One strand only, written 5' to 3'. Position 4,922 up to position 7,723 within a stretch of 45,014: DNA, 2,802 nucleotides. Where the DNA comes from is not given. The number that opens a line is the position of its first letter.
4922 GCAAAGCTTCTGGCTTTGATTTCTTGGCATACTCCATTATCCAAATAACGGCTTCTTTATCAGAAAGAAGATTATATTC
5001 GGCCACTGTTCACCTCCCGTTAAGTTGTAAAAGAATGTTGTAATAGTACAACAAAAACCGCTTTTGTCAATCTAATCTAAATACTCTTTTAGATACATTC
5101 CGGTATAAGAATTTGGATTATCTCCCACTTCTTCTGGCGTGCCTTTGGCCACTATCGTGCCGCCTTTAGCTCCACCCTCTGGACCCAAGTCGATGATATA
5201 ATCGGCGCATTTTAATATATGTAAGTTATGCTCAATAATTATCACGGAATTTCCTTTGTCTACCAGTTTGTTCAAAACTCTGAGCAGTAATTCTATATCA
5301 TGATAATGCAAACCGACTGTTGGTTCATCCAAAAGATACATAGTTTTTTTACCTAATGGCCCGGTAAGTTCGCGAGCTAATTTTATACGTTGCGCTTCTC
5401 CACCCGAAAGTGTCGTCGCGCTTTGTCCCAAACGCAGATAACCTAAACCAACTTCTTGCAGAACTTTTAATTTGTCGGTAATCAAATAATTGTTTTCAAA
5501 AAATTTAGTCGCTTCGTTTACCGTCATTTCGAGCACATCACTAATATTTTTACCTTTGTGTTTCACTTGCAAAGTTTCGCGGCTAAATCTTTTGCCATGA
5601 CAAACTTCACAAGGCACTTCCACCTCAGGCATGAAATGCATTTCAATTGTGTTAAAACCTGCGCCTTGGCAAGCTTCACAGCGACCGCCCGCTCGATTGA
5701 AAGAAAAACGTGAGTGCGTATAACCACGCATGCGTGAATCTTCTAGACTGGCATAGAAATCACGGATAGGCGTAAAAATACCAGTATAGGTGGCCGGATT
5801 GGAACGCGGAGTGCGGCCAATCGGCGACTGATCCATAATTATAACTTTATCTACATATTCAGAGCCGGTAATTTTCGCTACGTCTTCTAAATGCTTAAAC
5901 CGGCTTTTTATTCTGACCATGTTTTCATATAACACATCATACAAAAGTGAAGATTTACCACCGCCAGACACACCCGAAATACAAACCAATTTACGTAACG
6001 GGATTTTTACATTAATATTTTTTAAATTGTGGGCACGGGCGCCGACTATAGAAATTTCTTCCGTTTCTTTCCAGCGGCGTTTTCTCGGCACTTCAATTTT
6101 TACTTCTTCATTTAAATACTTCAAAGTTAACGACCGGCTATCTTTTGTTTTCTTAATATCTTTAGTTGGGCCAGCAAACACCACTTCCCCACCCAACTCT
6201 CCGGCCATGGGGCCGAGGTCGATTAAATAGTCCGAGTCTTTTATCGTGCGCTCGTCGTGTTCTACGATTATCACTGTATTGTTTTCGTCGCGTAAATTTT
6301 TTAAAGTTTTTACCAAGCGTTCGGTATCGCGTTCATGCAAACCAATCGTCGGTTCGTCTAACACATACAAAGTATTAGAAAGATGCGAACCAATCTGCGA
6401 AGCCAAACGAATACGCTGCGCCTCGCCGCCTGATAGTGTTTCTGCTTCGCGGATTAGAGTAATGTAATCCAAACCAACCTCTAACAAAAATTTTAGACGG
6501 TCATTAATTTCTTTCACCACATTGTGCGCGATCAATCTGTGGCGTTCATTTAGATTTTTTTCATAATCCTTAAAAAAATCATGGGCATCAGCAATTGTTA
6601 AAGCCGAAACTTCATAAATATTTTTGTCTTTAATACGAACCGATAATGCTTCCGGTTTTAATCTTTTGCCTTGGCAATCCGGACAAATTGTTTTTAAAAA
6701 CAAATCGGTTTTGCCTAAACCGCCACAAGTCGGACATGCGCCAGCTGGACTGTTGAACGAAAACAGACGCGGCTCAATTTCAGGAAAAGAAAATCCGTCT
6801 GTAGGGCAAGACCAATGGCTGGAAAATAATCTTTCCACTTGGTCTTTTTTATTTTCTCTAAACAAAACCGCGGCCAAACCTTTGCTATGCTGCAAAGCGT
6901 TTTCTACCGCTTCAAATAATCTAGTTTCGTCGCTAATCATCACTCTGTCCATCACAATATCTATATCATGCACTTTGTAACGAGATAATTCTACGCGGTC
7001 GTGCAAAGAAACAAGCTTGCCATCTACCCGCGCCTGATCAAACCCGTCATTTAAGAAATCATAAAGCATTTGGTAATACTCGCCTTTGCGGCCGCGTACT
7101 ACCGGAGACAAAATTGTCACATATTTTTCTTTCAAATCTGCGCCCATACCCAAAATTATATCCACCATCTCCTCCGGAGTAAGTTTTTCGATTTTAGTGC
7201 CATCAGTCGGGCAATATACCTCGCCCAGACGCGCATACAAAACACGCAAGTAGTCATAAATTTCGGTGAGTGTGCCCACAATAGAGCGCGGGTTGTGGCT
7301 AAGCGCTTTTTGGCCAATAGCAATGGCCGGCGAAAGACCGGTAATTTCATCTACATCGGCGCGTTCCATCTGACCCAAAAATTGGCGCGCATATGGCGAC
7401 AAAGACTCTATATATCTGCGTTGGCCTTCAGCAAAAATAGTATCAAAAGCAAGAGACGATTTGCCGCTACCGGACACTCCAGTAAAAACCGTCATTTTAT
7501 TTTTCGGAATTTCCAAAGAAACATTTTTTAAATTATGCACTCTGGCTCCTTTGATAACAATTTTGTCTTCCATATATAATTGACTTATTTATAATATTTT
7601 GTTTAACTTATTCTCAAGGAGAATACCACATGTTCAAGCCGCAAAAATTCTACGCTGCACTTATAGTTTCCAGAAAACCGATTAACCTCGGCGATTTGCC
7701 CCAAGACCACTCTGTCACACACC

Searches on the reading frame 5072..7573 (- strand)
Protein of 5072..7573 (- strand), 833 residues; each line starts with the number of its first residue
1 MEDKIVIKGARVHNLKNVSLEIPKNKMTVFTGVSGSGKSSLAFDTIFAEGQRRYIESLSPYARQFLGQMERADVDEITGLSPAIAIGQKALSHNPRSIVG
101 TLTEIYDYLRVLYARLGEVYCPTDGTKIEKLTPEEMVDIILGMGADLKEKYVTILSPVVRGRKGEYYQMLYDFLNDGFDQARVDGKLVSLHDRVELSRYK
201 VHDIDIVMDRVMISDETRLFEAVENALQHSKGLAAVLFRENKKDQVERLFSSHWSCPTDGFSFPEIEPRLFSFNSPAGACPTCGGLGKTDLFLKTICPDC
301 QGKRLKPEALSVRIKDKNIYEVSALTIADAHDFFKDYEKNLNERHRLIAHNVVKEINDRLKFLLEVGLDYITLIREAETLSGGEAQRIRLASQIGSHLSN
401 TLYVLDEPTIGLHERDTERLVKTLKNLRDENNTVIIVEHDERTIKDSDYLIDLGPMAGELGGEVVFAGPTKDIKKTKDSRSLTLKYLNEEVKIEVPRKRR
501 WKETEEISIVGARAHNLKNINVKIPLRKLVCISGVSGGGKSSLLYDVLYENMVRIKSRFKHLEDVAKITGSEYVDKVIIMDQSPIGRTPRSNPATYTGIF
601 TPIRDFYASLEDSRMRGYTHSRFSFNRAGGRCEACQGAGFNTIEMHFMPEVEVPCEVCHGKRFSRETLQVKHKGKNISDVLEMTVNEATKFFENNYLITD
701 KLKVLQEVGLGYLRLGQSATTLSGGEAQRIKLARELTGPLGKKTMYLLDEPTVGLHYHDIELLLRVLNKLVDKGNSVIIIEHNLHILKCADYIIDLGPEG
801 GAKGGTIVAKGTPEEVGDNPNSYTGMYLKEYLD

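Call 6: search_protein_families(library=pfam, proteins=[window:5072-7573:-], max_evalue=0.01)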
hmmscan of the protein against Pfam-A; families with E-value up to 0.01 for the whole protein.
window:5072-7573:- (833 aa): 12 families
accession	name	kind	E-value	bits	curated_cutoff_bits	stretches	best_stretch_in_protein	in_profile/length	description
PF17760.6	UvrA_inter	-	5.9e-24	84.5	23.3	1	132-238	2-107/109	UvrA interaction domain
PF00005.33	ABC_tran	-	1.3e-21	78.1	25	3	673-752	57-136/137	ABC transporter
PF02463.25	SMC_N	-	5.6e-12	46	40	1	216-452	135-210/220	RecF/RecN/SMC N terminal domain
PF13304.12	AAA_21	-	3.2e-07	31.1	27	0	356-437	220-296/304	AAA domain, putative AbiEii toxin, Type IV TA system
PF00684.25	DnaJ_CXXCXGXG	-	1.7e-06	28.6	32.7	1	631-661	17-50/65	DnaJ central domain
PF13175.12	AAA_15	-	5.1e-06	26.8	32.1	0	395-437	324-366/374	AAA ATPase domain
PF13555.12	AAA_29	-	5.5e-06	26.5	27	0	17-41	14-38/61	P-loop containing region of AAA domain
PF03193.22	RsgA_GTPase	-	2.2e-05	24.8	30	0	14-42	96-123/174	RsgA GTPase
PF20703.3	nSTAND1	-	7.8e-05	22.9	27.1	0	14-42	22-50/379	Novel STAND NTPase 1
PF13476.12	AAA_23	-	9.8e-05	23.5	27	0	4-41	1-35/201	AAA domain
PF13191.12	AAA_16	-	0.0032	18.4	32.6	0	31-75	30-80/167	AAA ATPase domain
PF20720.3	nSTAND3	-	0.0038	17.4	27.2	0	527-567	17-56/155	Novel STAND NTPase 3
